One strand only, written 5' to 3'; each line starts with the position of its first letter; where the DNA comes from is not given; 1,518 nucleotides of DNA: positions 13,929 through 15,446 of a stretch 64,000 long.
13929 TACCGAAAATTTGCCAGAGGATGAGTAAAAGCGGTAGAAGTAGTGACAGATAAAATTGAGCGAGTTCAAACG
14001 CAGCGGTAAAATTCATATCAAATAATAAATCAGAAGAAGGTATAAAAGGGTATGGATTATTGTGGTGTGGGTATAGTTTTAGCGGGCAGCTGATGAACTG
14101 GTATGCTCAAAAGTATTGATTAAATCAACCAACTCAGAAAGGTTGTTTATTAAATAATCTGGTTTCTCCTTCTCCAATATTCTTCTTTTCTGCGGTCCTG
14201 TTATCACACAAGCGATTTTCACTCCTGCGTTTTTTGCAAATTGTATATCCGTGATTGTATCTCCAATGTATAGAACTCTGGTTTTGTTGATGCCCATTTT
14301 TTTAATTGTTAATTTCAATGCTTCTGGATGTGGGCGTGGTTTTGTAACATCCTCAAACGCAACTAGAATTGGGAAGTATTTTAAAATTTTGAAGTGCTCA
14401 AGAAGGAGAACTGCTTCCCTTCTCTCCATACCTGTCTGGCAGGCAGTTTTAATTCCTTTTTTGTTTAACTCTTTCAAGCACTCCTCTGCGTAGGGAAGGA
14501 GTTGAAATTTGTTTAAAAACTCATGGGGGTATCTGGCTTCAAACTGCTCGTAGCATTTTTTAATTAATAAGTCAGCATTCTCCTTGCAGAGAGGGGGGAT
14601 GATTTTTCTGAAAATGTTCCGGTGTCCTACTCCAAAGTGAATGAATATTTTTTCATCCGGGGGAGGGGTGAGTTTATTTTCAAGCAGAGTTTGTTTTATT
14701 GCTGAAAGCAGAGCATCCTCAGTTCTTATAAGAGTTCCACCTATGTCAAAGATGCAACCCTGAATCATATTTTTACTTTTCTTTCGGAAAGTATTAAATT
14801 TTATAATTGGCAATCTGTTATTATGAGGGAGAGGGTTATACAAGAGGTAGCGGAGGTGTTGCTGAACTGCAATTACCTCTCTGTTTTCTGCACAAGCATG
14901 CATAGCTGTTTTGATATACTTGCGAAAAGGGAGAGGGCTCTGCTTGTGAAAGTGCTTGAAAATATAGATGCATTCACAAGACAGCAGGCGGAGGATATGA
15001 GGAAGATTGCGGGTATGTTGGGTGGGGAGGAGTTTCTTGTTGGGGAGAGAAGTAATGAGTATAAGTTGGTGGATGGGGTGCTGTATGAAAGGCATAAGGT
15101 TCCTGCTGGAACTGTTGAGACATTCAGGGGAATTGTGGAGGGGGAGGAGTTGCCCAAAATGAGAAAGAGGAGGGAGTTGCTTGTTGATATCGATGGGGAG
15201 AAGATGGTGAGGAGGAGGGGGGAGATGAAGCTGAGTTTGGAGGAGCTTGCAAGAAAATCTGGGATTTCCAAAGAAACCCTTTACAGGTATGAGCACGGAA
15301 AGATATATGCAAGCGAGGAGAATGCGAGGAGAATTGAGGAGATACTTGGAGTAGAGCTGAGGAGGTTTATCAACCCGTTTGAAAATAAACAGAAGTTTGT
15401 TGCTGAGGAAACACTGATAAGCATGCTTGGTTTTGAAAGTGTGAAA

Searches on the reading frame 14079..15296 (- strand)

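Call 27: search_protein_families(library=pfam, proteins=[window:14079-15296:-], max_evalue=0.001)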
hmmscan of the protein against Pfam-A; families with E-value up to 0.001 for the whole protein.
window:14079-15296:- (405 aa): 3 families
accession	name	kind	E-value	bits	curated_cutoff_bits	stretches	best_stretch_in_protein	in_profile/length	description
PF13419.12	HAD_2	-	1.8e-35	123.1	23.8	1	181-364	1-178/178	Haloacid dehalogenase-like hydrolase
PF00702.32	Hydrolase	-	3.7e-27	96.4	26.4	1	178-358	1-191/191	haloacid dehalogenase-like hydrolase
PF13242.12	Hydrolase_like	-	1.2e-12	48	22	1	322-389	5-75/75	HAD-hyrolase-like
